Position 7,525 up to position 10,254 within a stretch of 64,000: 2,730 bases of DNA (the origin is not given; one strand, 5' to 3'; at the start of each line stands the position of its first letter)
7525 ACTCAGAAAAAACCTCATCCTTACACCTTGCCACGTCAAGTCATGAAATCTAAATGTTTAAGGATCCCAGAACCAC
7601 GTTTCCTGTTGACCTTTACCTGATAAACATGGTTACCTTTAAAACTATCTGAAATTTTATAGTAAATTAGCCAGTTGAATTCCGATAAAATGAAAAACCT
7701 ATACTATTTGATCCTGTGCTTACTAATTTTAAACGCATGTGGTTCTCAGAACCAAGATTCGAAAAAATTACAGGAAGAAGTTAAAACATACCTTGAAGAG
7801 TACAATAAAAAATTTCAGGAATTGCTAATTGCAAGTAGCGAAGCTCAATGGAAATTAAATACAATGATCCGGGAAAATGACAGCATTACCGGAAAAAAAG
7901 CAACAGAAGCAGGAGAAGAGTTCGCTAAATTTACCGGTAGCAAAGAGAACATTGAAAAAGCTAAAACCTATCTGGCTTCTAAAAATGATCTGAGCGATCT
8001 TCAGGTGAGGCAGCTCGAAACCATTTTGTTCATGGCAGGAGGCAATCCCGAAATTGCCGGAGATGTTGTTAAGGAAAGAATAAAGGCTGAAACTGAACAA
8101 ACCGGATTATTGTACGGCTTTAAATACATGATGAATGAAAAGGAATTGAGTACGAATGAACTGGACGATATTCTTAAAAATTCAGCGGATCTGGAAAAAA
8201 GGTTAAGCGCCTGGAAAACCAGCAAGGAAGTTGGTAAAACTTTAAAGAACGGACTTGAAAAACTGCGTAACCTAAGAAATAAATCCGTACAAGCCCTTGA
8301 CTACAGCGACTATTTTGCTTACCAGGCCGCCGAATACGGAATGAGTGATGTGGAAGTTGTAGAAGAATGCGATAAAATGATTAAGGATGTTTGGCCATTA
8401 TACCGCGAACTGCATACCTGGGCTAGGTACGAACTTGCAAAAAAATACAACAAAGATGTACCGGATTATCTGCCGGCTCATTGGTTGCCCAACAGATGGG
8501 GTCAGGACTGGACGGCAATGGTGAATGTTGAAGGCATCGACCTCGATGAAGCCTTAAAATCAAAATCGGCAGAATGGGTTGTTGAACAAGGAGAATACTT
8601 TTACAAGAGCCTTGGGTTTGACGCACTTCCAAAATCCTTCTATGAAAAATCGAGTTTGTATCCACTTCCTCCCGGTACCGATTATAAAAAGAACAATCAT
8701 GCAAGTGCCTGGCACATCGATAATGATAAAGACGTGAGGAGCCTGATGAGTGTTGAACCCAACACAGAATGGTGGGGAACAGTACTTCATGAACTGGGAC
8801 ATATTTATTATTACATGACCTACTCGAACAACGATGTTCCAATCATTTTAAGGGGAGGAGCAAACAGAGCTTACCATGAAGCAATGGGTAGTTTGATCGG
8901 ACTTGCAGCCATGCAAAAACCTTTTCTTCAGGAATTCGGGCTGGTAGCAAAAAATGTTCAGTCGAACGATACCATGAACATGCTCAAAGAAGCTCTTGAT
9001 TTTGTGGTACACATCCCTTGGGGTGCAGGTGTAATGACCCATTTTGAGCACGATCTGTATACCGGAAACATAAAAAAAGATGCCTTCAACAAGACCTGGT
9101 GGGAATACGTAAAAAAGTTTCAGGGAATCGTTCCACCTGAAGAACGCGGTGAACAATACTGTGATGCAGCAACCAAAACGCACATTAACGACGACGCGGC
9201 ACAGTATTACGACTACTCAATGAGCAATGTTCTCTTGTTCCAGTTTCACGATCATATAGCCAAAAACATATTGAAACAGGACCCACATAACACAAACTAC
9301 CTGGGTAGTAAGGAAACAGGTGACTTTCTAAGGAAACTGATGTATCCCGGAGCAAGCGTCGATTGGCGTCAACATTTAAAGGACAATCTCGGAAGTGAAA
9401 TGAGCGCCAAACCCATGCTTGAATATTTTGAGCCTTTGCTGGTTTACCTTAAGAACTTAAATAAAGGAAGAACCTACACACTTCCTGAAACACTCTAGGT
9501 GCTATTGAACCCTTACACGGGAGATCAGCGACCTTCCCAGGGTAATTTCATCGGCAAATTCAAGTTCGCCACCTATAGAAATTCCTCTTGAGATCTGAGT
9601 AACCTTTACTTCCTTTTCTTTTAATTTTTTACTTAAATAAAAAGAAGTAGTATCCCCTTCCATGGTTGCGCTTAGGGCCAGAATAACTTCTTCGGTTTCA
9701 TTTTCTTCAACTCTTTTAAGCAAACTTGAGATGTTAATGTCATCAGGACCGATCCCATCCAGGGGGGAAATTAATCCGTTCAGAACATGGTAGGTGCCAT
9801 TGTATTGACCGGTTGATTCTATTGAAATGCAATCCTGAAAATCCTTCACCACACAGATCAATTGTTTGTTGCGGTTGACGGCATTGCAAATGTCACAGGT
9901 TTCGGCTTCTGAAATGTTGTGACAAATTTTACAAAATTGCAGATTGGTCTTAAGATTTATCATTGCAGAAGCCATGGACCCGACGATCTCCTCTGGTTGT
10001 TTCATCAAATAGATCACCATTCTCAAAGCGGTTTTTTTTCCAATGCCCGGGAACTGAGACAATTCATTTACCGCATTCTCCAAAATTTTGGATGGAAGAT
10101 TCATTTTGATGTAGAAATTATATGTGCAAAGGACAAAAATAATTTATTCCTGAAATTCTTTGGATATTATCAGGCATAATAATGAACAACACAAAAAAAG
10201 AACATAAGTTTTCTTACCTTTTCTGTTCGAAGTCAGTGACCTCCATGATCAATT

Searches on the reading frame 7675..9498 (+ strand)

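Call 9: search_protein_families(library=pfam, proteins=[window:7675-9498:+], max_evalue=0.01)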
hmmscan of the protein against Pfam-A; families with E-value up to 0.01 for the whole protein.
window:7675-9498:+ (607 aa): 2 families
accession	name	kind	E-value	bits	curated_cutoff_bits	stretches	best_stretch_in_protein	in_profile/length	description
PF01401.24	Peptidase_M2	-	3.4e-100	336.8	23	1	33-598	4-574/581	Angiotensin-converting enzyme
PF13735.12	tRNA_NucTran2_2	-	0.00074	19.9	27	1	169-230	20-79/149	tRNA nucleotidyltransferase domain 2 putative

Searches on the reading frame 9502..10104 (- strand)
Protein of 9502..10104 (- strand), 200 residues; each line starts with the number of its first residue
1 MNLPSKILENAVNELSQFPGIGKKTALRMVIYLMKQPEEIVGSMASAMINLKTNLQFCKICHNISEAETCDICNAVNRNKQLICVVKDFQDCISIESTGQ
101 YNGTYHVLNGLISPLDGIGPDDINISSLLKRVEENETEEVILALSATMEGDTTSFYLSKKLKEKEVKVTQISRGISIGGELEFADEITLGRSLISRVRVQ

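Call 9: search_protein_families(library=pfam, proteins=[window:9502-10104:-], max_evalue=0.01)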
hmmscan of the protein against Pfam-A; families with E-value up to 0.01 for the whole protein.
window:9502-10104:- (200 aa): 6 families
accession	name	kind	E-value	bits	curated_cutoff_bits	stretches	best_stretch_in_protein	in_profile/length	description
PF13662.12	Toprim_4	-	3.5e-25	88.5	25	1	82-171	2-84/85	Toprim domain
PF21176.3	RecR_HhH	-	7.5e-10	38.9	27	1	9-49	2-42/45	RecR, helix-hairpin-helix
PF21175.2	RecR_C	-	1.9e-09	37.2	22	1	174-196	1-23/24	RecR, C-terminal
PF01751.28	Toprim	-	2.8e-07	31.1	23.1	1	83-171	2-96/96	Toprim domain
PF02132.21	RecR_ZnF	-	8.3e-07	29.1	22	1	56-73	2-19/21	RecR, Cys4-zinc finger domain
PF14520.12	HHH_5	-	0.00014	22.7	27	1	6-31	28-53/57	Helix-hairpin-helix domain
